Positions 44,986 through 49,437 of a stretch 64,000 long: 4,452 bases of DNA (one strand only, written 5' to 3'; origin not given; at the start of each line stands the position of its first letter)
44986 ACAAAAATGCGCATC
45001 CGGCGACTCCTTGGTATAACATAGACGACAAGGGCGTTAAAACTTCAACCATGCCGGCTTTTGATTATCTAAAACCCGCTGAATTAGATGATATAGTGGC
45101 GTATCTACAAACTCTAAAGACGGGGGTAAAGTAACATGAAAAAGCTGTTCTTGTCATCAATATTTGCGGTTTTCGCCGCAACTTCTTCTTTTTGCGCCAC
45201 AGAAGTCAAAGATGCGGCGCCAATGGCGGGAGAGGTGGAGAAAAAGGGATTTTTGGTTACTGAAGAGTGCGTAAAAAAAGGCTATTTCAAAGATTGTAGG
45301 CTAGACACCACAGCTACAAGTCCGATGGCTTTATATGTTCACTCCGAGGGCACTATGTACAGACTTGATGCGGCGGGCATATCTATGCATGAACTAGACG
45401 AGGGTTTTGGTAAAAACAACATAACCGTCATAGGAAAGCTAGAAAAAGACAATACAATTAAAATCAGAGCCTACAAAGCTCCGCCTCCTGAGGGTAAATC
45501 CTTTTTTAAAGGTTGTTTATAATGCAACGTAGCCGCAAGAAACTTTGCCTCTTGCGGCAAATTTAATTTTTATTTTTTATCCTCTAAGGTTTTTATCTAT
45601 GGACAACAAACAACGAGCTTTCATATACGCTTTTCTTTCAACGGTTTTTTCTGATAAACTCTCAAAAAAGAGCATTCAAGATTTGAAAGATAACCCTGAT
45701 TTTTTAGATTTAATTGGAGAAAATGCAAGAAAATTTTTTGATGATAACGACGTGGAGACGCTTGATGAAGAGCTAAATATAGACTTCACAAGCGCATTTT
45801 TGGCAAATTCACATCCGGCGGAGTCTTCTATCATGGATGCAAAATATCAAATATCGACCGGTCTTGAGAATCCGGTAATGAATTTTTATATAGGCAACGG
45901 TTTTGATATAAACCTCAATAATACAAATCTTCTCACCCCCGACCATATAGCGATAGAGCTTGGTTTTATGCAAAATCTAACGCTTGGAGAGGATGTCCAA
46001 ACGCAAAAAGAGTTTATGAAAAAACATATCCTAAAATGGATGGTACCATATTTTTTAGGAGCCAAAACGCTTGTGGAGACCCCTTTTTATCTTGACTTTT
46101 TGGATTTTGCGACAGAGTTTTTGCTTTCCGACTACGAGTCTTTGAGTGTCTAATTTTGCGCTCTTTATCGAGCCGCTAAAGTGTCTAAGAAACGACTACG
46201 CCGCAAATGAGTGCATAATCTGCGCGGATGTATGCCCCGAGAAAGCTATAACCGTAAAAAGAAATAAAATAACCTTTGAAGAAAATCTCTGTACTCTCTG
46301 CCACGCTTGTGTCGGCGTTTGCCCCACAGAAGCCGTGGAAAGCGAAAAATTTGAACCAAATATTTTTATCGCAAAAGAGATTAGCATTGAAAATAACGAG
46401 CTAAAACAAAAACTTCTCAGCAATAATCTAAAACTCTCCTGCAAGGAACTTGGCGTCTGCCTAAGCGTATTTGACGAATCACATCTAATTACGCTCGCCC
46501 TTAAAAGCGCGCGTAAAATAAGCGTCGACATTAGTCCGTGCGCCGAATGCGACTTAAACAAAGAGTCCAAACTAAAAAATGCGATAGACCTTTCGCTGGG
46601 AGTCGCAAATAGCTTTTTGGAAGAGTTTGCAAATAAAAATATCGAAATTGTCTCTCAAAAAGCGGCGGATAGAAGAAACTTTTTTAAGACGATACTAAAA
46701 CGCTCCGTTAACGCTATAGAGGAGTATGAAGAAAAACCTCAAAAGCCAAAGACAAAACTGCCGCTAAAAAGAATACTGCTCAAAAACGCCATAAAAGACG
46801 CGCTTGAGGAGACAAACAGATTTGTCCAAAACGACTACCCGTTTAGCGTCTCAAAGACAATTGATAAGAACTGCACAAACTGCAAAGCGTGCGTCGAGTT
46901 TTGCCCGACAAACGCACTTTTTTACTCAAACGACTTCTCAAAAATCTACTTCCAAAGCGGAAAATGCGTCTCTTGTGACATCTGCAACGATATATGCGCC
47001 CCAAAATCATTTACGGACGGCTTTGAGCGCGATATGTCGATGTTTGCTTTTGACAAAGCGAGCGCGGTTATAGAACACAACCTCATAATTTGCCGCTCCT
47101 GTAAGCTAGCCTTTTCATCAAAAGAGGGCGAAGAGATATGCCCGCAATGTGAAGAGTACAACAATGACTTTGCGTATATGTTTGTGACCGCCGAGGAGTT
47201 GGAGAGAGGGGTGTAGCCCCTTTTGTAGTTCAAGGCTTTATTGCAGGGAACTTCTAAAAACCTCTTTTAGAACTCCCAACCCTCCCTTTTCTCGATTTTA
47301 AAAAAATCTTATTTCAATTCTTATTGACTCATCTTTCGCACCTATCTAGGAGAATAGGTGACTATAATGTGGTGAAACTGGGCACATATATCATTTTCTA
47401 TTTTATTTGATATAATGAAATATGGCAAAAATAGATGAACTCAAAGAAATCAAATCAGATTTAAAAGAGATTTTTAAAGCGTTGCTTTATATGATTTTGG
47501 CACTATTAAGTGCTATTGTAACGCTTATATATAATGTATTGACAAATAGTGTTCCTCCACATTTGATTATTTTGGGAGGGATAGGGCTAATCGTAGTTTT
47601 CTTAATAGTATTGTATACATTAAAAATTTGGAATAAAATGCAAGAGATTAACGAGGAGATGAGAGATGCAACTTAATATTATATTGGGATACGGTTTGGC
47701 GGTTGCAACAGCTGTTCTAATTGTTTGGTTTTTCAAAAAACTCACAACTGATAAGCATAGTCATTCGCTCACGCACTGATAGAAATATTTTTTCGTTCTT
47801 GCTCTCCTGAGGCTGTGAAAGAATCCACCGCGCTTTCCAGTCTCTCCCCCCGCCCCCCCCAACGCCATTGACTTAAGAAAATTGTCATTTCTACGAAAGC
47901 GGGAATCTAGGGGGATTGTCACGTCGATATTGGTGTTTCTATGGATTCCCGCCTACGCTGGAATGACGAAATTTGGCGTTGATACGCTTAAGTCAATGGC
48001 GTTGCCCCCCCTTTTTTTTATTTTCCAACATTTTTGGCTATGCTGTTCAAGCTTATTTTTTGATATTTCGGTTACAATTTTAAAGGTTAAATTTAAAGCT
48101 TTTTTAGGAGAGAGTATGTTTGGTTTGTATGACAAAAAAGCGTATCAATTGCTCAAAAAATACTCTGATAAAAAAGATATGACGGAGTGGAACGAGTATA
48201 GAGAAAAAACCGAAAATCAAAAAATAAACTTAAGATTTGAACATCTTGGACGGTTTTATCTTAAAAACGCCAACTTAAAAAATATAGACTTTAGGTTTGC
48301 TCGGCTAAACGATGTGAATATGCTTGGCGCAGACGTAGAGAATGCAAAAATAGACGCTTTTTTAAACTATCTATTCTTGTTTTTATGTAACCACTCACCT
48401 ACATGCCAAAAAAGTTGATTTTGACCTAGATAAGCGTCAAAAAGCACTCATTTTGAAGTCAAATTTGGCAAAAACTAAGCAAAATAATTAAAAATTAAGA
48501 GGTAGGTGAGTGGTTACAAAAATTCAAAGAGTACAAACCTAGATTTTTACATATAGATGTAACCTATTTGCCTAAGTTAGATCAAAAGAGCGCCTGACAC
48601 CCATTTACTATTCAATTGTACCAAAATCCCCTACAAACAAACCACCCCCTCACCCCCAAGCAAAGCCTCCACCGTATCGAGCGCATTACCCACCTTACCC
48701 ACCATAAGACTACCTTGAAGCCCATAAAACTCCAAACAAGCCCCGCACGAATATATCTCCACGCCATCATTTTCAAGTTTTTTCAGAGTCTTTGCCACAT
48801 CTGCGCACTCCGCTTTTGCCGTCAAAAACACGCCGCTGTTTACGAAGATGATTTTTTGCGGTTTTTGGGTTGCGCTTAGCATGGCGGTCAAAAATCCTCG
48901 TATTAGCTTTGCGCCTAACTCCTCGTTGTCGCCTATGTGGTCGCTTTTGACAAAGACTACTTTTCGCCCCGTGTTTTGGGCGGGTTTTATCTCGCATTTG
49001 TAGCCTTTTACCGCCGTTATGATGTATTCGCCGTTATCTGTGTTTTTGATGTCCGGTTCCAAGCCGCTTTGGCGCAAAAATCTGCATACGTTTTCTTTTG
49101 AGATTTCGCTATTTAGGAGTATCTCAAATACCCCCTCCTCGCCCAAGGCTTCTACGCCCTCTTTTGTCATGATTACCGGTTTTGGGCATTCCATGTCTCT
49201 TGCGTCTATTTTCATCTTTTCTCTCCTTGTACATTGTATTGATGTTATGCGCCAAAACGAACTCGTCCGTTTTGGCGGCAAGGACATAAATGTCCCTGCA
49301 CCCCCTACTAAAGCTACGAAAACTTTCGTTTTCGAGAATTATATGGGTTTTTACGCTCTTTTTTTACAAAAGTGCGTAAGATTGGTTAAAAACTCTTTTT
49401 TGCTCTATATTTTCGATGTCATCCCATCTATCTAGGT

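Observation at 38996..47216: Orphan NarG/SerA/EbdA-clade periplasmic molybdoenzyme operon led by a rhodanese, with no readable substrate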

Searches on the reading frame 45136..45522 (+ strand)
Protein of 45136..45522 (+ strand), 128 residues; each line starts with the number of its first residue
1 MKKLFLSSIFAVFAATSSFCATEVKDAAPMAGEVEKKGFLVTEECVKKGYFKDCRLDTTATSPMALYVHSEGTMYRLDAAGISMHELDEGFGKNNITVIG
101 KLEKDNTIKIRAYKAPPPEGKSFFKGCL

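Call 3: search_protein_families(library=pfam, proteins=[window:45136-45522:+], max_evalue=0.01)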
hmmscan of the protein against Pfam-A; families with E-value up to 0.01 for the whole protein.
window:45136-45522:+ (128 aa): 0 families

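Call 4: search_protein_families(library=ncbifam, proteins=[window:45136-45522:+], max_evalue=0.01)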
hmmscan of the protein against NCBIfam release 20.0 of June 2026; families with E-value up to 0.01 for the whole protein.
window:45136-45522:+ (128 aa): 0 families

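Call 44: find_homologous_proteins(query=window:45136-45522:+, max_evalue=0.001)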
Query window:45136-45522:+ (128 aa): 83 proteins with E <= 0.001 among 94 candidates.
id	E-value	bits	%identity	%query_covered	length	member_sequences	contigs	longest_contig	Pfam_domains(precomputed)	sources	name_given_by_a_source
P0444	1.7e-79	282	100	100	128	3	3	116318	-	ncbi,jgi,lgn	-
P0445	1.6e-68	246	86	100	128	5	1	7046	-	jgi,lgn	-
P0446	2.4e-61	223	77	100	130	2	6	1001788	-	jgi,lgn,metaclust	metaclust:\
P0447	2.1e-60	220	78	100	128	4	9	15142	-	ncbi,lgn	-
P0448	3.9e-58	213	73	100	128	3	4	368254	-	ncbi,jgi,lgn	-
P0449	7.2e-58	212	75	100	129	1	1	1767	-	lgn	-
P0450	1.3e-55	205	72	100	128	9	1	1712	-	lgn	-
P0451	1.7e-55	204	70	100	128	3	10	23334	-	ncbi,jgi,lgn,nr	ncbi:MAG: hypothetical protein JHC37_04195 [Campylobacteraceae bacterium]|jgi:hypothetical protein|n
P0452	1.2e-54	202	71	91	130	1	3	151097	-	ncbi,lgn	-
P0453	2.0e-54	201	72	100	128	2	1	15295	-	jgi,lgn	jgi:hypothetical protein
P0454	3.8e-54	200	71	100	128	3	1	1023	-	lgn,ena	-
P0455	6.2e-54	199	70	100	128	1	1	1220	-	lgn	-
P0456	7.4e-54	199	69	100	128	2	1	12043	-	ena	-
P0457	3.3e-53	197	70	100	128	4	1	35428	-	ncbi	-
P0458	7.1e-53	196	68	100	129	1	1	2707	-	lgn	-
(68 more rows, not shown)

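Call 50: predict_structure(alignment_id=A1)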
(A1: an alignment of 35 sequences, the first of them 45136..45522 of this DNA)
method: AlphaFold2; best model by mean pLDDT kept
length: 128 residues; sequences in the alignment: 35
mean_pLDDT: 69.4   pTM: 0.52
mean pLDDT of the five models: 69.4, 64.4, 63.4, 61.8, 60.0
residues with pLDDT >= 90: 0; 70-90: 71; 50-70: 47; < 50: 10
segments of 3 or more residues with pLDDT < 50: 20-26
pLDDT, mean of each block of 10 residues (from residue 1): 53 55 50 75 81 70 82 82 69 78 79 69 57
secondary structure, 60 per line:
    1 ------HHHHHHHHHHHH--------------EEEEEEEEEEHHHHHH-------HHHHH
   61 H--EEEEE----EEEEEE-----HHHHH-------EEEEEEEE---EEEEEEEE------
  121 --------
elements in order: H7-18 E33-42 H43-48 H56-61 E64-68 E73-78 H84-88 E96-103 E107-114

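Call 53: fold_search(model_id=the predicted structure, library=pdb)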
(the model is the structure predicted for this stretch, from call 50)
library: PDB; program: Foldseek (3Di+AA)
matches with E <= 10: 464; with E <= 0.001: 0
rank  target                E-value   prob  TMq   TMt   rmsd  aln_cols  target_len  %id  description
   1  3e0j_E                2.2e-02  0.97  0.34  0.13   4.3        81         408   15  X-ray structure of the complex of regulatory subunits of human DNA polymerase delta (released 2008-12-16)
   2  2yv5                  2.8e-02  0.98  0.35  0.18   4.1        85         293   18  Crystal structure of Yjeq from Aquifex aeolicus (released 2008-04-15)
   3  3e0j_A                2.8e-02  0.97  0.39  0.14  10.6       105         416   14  X-ray structure of the complex of regulatory subunits of human DNA polymerase delta (released 2008-12-16)
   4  3e0j_C                3.9e-02  0.96  0.39  0.14  10.6       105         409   14  X-ray structure of the complex of regulatory subunits of human DNA polymerase delta (released 2008-12-16)
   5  8ce8_E                6.0e-02  0.87  0.38  0.31   8.1       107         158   17  Cytochrome c maturation complex CcmABCDE (released 2023-09-06)
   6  3flo_A                6.4e-02  0.98  0.42  0.14   5.0        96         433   14  Crystal structure of the carboxyl-terminal domain of yeast DNA polymerase alpha in complex with its B subunit (released 2009-06-09)
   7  8tlq_F                7.3e-02  0.57  0.29  0.10   9.2        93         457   11  Cryo-EM structure of the Rev1-Polzeta-DNA-dCTP complex (released 2024-05-15)
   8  7kc0_B                7.8e-02  0.72  0.35  0.12   7.3       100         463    9  Structure of the Saccharomyces cerevisiae replicative polymerase delta in complex with a primer/template and the PCNA  (released 2020-12-02)
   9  9f2a_A                8.8e-02  0.94  0.39  0.13   3.9        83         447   11  Pyrococcus abyssi PolD in complex with Rpa2 winged-helix domain class 2 (composite map) (released 2024-12-04)
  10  8b9a_B                9.4e-02  0.97  0.41  0.11   5.4        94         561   14  S. cerevisiae replisome + Ctf4, bound by pol alpha primase. Complex engaged with a fork DNA substrate containing a 60  (released 2023-08-09)
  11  6p1h_B                9.4e-02  0.66  0.33  0.11   7.3        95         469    7  Cryo-EM Structure of DNA Polymerase Delta Holoenzyme (released 2019-10-02)
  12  1quq_D                1.0e-01  0.97  0.38  0.42   4.9        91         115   13  COMPLEX OF REPLICATION PROTEIN A SUBUNITS RPA14 AND RPA32 (released 1999-08-13)
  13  8foj_C                1.0e-01  0.96  0.40  0.13   5.0        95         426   14  Cryo-EM structure of S. cerevisiae DNA polymerase alpha-primase complex in the post RNA handoff state (released 2023-05-31)
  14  5odp_G                1.1e-01  0.80  0.37  0.45   7.9        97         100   16  Salinibacter ruber Single-Strand Binding protein D17K D71K mutant (released 2018-08-01)
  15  4ql5_B                1.1e-01  0.75  0.31  0.52   5.0        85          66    9  Crystal structure of translation initiation factor IF-1 from Streptococcus pneumoniae TIGR4 (released 2014-07-02)
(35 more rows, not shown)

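Call 79: search_protein_families(library=pfam, proteins=[window:45136-45522:+], max_evalue=1)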
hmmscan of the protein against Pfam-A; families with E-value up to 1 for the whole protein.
window:45136-45522:+ (128 aa): 1 family
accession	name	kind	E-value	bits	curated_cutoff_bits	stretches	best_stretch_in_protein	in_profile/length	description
PF21684.2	PipB2_N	-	0.1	13.1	27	1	3-56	52-103/107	Secreted effector protein PipB2, N-terminal domain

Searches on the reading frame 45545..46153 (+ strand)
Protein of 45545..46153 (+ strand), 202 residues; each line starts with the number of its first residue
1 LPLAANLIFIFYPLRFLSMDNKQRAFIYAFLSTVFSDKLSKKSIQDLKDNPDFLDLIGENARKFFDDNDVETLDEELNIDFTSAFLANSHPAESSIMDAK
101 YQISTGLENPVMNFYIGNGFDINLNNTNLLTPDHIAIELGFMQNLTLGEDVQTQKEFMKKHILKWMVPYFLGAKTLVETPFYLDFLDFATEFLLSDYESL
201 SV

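Call 3: search_protein_families(library=pfam, proteins=[window:45545-46153:+], max_evalue=0.01)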
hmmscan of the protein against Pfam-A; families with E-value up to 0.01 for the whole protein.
window:45545-46153:+ (202 aa): 1 family
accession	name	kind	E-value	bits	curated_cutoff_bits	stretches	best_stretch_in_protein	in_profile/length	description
PF02613.20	Nitrate_red_del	-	1.8e-08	35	22.2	1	71-166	22-131/136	Nitrate reductase delta subunit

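Call 4: search_protein_families(library=ncbifam, proteins=[window:45545-46153:+], max_evalue=0.01)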
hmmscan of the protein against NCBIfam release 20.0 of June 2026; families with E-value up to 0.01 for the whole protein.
window:45545-46153:+ (202 aa): 4 families
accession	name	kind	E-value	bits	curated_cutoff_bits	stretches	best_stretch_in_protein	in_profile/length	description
NF003442.0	PRK04976.1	equivalog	2.5e-13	50.4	132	1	19-200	7-208/211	molecular chaperone TorD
TIGR03482.1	DMSO_red_II_cha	subfamily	2.6e-08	34.1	152.3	1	75-200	54-192/197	DMSO reductase family type II enzyme chaperone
NF042981.1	EthbenzDh_ebdD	equivalog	0.0033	17.1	360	1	71-193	75-208/222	ethylbenzene dehydrogenase subunit delta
NF000479.1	zbmA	exception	0.0055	17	280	0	57-114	58-115/132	zorbamycin binding protein ZbmA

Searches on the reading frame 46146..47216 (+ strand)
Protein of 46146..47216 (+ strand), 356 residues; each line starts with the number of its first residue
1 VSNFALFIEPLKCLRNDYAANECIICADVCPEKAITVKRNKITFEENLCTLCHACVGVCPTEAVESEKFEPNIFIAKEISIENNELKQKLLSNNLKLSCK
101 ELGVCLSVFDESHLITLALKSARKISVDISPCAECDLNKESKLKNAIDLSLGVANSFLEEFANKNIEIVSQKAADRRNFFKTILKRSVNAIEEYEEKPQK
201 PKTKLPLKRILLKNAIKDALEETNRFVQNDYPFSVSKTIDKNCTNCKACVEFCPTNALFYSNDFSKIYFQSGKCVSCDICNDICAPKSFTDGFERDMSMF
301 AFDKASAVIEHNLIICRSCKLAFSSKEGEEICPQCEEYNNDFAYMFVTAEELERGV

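Call 3: search_protein_families(library=pfam, proteins=[window:46146-47216:+], max_evalue=0.01)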
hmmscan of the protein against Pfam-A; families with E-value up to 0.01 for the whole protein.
window:46146-47216:+ (356 aa): 11 families
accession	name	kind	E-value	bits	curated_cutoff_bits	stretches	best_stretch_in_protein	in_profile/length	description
PF12838.12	Fer4_7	-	3.3e-11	43.9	27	2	242-285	1-49/52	4Fe-4S dicluster domain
PF00037.32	Fer4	-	4e-11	42.7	21.1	2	242-258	7-23/24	4Fe-4S binding domain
PF13484.11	Fer4_16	-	1e-10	42.7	30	2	49-108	2-62/66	4Fe-4S double cluster binding domain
PF13187.11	Fer4_9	-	6.9e-10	39.2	27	3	22-63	4-51/52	4Fe-4S dicluster domain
PF13237.11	Fer4_10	-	6.8e-07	29.6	25.5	3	240-284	6-52/53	4Fe-4S dicluster domain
PF12837.12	Fer4_6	-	4e-06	27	25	2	41-63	1-23/24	4Fe-4S binding domain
PF14697.11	Fer4_21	-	6e-06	26.7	35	1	22-64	10-57/59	4Fe-4S dicluster domain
PF25160.1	LdpA_Fe-S-bd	-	2.2e-05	24.6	27.6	1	26-67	9-46/49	LdpA Fe-S cluster-binding domain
PF12797.12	Fer4_2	-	3.1e-05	24.1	24.5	2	42-61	3-22/22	4Fe-4S binding domain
PF13183.11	Fer4_8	-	0.003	18.5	27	1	225-256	46-67/68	4Fe-4S dicluster domain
PF12800.12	Fer4_4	-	0.0084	16.8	24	1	242-255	3-16/17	4Fe-4S binding domain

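Call 4: search_protein_families(library=ncbifam, proteins=[window:46146-47216:+], max_evalue=0.01)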
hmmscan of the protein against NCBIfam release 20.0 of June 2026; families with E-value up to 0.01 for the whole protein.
window:46146-47216:+ (356 aa): 75 families (the best 25 are shown)
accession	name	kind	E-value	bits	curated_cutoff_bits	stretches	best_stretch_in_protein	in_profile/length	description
NF038196.1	ferrodoxin_EFR1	subfamily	3.5e-16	60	75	2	19-68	185-233/242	EFR1 family ferrodoxin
NF006221.0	PRK08348.1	subfamily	5.1e-16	58.6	124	2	241-287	44-90/136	NADH-plastoquinone oxidoreductase subunit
TIGR02700.1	flavo_MJ0208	hypoth_equivalog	3.9e-14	52.5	251.35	2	227-304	137-209/234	dihydromethanopterin reductase (acceptor)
TIGR04041.1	activase_YjjW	hypoth_equivalog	4.8e-14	52.4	250.2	2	241-288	41-86/276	YjjW family glycine radical enzyme activase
TIGR00402.1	napF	equivalog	1.4e-12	47.8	102.2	2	228-322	21-116/149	ferredoxin-type protein NapF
TIGR01944.1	rnfB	subfamily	1.8e-12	47.2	68.7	2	232-285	104-156/190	RnfABCDGE type electron transport complex subunit B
NF043069.1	T4HPD_activ_SAM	equivalog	1.6e-11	44.1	425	2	21-151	54-179/299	trans-4-hydroxy-L-proline dehydratase activase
NF004541.0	PRK05888.2-2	equivalog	2.6e-11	43.6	217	2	22-76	65-123/168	NADH-quinone oxidoreductase subunit NuoI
NF042909.1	FMH_DH_FwdF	exception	3.6e-11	42.8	375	2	21-81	228-291/336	tungsten-dependent formylmethanofuran dehydrogenase subunit FwdF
NF045790.1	OxalOxreddelta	equivalog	5.5e-11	42.2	230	2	166-297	187-314/316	oxalate oxidoreductase subunit delta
NF005506.0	PRK07118.1-5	equivalog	1.9e-10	40.6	388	2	235-301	210-274/279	Fe-S cluster domain-containing protein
NF058577.1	FdxA_fam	equivalog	3.7e-10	39.9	65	2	22-63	11-52/52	4Fe-4S ferredoxin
NF040864.1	HgcB_ferredoxin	equivalog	1.2e-09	37.8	99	2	21-67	17-64/93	mercury methylation ferredoxin HgcB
NF009053.0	PRK12387.1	subfamily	1.3e-09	38.1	204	2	241-326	38-127/180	formate hydrogenlyase complex iron-sulfur subunit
NF005504.0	PRK07118.1-3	equivalog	2.1e-09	37.2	437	2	21-73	222-274/293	Fe-S cluster domain-containing protein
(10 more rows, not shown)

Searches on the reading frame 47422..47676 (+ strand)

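Call 79: search_protein_families(library=pfam, proteins=[window:47422-47676:+], max_evalue=1)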
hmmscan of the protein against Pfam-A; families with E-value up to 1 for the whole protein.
window:47422-47676:+ (84 aa): 9 families
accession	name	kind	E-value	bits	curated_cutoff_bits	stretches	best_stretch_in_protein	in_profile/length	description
PF06011.17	TRP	-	0.0041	16.4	28.5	1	4-81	184-263/426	Transient receptor potential (TRP) ion channel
PF06813.19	Nodulin-like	-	0.011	15.6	24.7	1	27-80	141-194/250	Nodulin-like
PF02109.21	DAD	-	0.032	15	27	1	22-72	25-74/109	DAD family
PF20990.2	DUF2207_C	-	0.065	13.4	33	1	16-67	134-185/247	Predicted membrane protein (DUF2207) C-terminal domain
PF12270.13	Cyt_c_ox_IV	-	0.1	13.1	26.9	1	19-81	4-66/132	Cytochrome c oxidase subunit IV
PF11239.13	DUF3040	-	0.15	12.8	24.7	1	21-64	45-83/84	Protein of unknown function (DUF3040)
PF06645.18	SPC12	-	0.23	12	23.6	1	22-73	12-62/71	Microsomal signal peptidase 12 kDa subunit (SPC12)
PF07332.16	Phage_holin_3_6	-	0.29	11.6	28.4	1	9-72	25-96/116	Putative Actinobacterial Holin-X, holin superfamily III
PF12420.13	DUF3671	-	0.6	10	34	1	15-78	159-220/223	Fam-L, Fam-M like protein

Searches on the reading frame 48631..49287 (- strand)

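Call 42: search_protein_families(library=ncbifam, proteins=[window:48631-49287:-], max_evalue=0.00001)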
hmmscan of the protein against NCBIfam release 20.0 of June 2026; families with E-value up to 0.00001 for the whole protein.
window:48631-49287:- (218 aa): 1 family
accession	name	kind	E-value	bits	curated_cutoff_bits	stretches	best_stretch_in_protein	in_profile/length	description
TIGR03527.1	selenium_YedF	equivalog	4.9e-59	199.4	110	1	27-216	1-192/194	sulfurtransferase-like selenium metabolism protein YedF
